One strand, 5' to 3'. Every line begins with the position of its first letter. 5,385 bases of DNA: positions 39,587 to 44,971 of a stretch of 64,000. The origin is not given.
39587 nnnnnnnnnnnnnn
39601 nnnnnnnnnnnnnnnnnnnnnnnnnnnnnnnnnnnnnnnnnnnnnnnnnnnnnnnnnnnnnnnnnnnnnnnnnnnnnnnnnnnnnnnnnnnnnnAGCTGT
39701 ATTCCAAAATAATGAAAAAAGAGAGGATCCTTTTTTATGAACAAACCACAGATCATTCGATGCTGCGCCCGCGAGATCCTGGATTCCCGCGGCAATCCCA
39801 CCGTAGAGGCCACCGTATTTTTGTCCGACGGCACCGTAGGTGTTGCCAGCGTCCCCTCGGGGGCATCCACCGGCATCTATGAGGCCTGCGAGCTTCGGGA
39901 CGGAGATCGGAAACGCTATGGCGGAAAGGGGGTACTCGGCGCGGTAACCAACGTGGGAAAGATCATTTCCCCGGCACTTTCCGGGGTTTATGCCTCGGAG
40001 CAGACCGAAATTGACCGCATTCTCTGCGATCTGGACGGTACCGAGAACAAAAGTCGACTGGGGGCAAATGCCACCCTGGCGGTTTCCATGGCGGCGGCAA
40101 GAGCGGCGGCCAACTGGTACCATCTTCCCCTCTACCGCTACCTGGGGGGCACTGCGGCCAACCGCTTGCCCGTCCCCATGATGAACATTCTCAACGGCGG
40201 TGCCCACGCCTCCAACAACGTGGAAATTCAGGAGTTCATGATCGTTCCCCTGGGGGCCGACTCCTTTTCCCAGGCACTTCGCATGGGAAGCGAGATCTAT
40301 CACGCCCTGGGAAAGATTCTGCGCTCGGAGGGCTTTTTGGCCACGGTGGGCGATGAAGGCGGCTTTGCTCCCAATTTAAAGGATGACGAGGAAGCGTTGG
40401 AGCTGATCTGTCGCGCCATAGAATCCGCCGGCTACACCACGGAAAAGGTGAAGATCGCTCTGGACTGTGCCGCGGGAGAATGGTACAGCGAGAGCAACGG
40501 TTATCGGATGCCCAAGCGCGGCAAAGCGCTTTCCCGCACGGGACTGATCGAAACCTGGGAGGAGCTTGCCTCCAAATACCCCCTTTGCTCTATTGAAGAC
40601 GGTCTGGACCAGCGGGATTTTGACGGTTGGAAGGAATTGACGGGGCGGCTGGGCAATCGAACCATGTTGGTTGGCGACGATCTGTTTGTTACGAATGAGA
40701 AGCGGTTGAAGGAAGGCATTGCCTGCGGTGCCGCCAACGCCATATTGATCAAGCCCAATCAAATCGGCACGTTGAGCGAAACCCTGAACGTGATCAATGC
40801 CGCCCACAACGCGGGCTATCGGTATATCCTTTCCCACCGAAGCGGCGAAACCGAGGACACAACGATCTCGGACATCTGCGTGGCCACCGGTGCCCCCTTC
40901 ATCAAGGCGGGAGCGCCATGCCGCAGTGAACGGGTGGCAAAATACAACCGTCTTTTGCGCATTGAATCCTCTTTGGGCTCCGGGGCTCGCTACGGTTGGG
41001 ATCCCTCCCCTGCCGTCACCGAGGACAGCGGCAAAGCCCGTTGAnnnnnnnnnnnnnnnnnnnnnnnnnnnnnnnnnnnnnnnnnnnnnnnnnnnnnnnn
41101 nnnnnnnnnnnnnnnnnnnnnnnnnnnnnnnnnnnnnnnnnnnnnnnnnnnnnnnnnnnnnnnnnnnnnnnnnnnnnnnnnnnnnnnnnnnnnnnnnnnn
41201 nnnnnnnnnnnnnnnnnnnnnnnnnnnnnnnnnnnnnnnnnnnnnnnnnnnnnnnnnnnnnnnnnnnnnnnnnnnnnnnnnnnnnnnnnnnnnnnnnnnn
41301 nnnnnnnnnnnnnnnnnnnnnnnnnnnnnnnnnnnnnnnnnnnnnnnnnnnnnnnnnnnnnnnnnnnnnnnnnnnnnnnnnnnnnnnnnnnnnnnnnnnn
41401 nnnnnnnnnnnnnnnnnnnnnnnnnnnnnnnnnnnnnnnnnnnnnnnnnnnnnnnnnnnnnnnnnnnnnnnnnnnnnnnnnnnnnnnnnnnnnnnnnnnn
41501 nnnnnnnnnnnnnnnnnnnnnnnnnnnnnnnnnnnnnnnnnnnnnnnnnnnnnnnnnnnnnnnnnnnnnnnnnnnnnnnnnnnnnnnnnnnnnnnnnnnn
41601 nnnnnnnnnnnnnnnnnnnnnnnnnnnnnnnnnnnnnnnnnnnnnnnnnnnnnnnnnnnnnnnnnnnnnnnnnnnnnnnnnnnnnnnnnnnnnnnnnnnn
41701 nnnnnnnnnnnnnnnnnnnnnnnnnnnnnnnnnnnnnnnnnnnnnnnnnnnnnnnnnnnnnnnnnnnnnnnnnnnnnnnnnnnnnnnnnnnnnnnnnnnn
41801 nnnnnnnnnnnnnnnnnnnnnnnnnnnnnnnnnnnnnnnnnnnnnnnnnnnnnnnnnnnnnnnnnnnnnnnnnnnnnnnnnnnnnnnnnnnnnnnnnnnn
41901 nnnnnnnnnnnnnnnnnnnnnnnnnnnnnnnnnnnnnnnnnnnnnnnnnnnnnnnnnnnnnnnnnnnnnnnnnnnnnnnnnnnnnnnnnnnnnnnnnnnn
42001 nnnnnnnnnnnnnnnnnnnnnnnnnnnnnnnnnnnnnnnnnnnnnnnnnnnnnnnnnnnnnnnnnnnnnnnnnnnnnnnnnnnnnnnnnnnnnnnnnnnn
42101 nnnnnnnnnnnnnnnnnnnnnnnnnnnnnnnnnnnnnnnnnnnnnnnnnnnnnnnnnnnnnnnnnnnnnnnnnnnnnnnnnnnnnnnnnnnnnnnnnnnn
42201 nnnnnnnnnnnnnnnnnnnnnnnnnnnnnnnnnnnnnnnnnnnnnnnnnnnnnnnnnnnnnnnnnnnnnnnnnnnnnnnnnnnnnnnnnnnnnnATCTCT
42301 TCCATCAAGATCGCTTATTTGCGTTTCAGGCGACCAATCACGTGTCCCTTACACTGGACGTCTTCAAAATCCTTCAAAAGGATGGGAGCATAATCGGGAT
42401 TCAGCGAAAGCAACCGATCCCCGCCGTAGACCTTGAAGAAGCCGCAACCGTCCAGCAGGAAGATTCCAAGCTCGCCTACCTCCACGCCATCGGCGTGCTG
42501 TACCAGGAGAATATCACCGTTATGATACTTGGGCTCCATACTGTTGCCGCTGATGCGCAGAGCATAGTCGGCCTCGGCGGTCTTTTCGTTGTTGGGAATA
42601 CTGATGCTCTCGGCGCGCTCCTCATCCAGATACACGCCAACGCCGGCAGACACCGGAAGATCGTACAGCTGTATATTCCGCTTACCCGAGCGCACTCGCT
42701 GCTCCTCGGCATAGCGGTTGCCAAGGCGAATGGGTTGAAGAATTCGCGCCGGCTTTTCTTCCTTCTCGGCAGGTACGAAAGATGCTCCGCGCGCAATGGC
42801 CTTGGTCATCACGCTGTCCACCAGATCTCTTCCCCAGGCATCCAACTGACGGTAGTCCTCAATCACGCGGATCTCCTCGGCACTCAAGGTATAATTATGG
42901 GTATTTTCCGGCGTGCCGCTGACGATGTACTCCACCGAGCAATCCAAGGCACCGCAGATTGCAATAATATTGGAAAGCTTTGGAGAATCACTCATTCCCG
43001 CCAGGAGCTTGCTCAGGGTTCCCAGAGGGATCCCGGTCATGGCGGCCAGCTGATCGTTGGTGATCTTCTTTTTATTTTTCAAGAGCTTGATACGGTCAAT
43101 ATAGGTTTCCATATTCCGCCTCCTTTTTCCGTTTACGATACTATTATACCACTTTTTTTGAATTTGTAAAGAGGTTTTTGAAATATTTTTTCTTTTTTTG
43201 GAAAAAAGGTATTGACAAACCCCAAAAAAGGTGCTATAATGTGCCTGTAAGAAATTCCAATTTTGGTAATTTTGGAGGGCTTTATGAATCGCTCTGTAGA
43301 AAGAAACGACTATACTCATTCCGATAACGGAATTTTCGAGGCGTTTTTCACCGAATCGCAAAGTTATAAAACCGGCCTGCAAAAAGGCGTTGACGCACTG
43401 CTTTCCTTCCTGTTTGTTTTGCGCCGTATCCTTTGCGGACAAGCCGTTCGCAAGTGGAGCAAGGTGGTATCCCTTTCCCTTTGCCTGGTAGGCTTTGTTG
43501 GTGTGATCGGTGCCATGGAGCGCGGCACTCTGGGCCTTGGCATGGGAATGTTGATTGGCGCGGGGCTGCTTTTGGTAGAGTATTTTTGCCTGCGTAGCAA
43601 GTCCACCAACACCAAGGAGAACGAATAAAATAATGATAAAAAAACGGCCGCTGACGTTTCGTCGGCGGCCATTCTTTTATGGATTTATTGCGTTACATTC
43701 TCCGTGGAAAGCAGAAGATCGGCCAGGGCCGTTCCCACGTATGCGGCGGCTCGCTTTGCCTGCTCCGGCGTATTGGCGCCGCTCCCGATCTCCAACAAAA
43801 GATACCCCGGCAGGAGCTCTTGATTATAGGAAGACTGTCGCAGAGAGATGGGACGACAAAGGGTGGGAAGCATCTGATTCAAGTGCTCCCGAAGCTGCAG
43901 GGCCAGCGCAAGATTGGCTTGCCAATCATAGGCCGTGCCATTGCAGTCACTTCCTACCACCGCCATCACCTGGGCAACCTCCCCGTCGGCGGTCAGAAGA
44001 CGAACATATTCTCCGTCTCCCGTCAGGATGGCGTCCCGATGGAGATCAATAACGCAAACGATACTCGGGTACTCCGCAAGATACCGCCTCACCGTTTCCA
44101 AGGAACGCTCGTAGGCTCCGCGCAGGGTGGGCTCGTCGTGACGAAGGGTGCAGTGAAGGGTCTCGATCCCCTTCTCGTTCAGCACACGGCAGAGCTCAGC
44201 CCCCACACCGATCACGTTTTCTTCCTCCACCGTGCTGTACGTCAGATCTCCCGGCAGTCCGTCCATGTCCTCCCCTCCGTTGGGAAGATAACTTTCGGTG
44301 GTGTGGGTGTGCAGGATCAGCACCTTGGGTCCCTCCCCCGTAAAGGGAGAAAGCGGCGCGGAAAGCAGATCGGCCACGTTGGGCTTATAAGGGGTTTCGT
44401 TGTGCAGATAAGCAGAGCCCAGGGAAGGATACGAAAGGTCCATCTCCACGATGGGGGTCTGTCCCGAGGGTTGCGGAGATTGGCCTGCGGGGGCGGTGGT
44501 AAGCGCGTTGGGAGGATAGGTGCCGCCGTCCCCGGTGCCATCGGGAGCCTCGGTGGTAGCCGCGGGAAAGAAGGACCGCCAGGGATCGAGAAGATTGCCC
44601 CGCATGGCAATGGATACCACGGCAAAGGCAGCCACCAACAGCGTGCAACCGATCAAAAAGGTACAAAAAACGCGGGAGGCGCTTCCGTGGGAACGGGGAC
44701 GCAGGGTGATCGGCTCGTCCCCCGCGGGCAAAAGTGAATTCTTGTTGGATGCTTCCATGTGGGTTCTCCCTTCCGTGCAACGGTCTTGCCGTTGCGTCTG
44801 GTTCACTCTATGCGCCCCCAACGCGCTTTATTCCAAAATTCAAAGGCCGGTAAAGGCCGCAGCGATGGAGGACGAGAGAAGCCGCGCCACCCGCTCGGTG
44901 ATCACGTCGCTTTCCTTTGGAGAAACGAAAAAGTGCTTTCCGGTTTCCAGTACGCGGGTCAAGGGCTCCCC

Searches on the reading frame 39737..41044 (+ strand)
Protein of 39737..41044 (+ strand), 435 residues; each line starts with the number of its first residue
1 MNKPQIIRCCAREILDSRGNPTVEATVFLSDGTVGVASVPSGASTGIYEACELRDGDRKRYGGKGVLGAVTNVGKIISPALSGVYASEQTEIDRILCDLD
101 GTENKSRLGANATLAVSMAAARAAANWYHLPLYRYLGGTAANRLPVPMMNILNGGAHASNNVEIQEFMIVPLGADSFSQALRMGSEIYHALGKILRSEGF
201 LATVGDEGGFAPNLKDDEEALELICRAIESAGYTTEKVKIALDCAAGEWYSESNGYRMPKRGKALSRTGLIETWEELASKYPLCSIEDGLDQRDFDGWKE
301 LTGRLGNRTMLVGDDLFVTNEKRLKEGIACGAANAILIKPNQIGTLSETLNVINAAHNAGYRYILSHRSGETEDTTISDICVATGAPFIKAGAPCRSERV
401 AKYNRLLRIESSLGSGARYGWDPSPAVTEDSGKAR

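Call 8: search_protein_families(library=pfam, proteins=[window:39737-41044:+], max_evalue=0.001)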
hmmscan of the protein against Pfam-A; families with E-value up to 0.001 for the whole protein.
window:39737-41044:+ (435 aa): 3 families
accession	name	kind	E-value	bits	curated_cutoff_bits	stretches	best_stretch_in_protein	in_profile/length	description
PF00113.28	Enolase_C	-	5.9e-113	377.5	21.5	1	143-419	3-287/296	Enolase, C-terminal TIM barrel domain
PF03952.21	Enolase_N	-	6.2e-56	188.6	35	1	7-136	2-131/131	Enolase, N-terminal domain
PF13378.12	MR_MLE_C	-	0.00061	20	29.4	0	265-365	55-152/219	Enolase C-terminal domain-like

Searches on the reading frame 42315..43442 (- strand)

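Call 8: search_protein_families(library=pfam, proteins=[window:42315-43442:-], max_evalue=0.001)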
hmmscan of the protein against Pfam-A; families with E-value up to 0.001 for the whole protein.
window:42315-43442:- (375 aa): 3 families
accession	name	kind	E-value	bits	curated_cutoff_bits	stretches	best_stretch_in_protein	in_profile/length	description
PF00717.28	Peptidase_S24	-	2.5e-17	63.1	23.3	1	263-369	5-116/116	Peptidase S24-like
PF01381.28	HTH_3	-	3.5e-09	37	23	1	118-173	1-55/55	Helix-turn-helix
PF13443.12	HTH_26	-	1.7e-08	35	22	1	121-171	5-55/63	Cro/C1-type HTH DNA-binding domain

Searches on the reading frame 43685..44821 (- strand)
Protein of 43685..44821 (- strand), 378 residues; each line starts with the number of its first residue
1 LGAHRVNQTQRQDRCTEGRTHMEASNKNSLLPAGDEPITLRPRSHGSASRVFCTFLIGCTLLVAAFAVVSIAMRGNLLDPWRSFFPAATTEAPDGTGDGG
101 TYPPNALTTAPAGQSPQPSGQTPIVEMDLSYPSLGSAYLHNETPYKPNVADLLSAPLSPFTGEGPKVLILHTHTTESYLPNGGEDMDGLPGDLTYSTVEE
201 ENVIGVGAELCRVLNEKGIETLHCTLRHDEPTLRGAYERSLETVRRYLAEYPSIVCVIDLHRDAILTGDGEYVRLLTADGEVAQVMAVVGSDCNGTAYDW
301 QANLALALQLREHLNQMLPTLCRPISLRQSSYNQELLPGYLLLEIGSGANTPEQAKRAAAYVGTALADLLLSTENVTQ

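Call 8: search_protein_families(library=pfam, proteins=[window:43685-44821:-], max_evalue=0.001)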
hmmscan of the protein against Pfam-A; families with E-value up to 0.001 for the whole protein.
window:43685-44821:- (378 aa): 1 family
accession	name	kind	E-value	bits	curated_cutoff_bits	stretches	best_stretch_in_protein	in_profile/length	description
PF07454.18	SpoIIP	-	2.7e-50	171.8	24.4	1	159-366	75-268/269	Stage II sporulation protein P (SpoIIP)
